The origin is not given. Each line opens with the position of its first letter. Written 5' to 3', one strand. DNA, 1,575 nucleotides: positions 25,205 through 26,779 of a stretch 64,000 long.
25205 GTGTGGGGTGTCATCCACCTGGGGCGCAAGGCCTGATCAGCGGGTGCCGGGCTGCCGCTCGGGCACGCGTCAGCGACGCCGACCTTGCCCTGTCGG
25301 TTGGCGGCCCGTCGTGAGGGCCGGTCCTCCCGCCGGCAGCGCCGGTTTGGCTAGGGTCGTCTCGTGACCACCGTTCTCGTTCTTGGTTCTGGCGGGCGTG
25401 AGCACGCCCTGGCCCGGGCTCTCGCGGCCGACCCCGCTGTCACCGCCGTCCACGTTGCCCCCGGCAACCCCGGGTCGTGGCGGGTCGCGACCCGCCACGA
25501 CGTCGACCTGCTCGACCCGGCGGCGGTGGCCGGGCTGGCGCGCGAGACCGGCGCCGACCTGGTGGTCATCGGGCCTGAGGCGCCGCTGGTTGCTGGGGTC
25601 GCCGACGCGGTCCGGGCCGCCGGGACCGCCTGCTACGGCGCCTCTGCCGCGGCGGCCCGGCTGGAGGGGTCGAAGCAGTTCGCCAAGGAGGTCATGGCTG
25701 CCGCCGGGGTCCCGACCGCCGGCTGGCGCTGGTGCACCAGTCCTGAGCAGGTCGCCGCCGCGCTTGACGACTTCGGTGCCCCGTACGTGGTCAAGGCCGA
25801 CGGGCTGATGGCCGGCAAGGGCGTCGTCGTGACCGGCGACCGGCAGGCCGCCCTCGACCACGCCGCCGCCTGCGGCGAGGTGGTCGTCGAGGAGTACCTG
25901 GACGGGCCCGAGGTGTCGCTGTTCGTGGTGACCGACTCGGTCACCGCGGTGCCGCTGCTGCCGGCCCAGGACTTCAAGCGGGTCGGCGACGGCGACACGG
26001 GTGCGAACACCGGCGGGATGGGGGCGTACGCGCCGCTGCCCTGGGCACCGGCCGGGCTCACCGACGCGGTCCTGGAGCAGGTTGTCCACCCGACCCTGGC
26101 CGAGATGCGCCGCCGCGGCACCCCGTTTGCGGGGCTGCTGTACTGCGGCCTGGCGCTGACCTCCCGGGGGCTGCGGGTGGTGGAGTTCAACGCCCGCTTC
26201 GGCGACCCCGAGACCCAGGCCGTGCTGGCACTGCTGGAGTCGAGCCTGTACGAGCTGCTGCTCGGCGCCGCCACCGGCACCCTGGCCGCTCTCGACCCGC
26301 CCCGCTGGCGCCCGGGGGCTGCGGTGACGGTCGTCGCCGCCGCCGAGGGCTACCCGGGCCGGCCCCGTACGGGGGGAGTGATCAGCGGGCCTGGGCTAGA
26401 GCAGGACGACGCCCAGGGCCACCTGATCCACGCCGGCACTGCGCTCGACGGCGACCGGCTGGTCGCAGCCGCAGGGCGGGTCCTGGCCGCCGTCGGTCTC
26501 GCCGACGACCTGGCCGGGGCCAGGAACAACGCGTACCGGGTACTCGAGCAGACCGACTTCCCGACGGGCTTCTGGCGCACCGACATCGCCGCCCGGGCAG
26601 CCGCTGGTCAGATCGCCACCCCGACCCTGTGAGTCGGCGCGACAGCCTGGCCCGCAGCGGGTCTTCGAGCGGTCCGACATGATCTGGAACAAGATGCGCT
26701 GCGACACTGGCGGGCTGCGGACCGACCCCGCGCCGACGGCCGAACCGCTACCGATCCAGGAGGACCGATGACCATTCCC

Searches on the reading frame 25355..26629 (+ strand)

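Call 36: search_protein_families(library=pfam, proteins=[window:25355-26629:+], max_evalue=0.00001)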
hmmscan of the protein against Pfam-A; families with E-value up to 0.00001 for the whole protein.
window:25355-26629:+ (425 aa): 3 families
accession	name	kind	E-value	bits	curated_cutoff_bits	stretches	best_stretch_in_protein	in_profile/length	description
PF01071.24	GARS_A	-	2.5e-60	204.1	27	1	105-287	1-194/194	Phosphoribosylglycinamide synthetase, ATP-grasp (A) domain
PF02844.21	GARS_N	-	7.3e-31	107.3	29.5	1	6-104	2-100/100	Phosphoribosylglycinamide synthetase, N domain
PF02843.22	GARS_C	-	1.9e-24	86.2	34.8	1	323-414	1-92/92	Phosphoribosylglycinamide synthetase, C domain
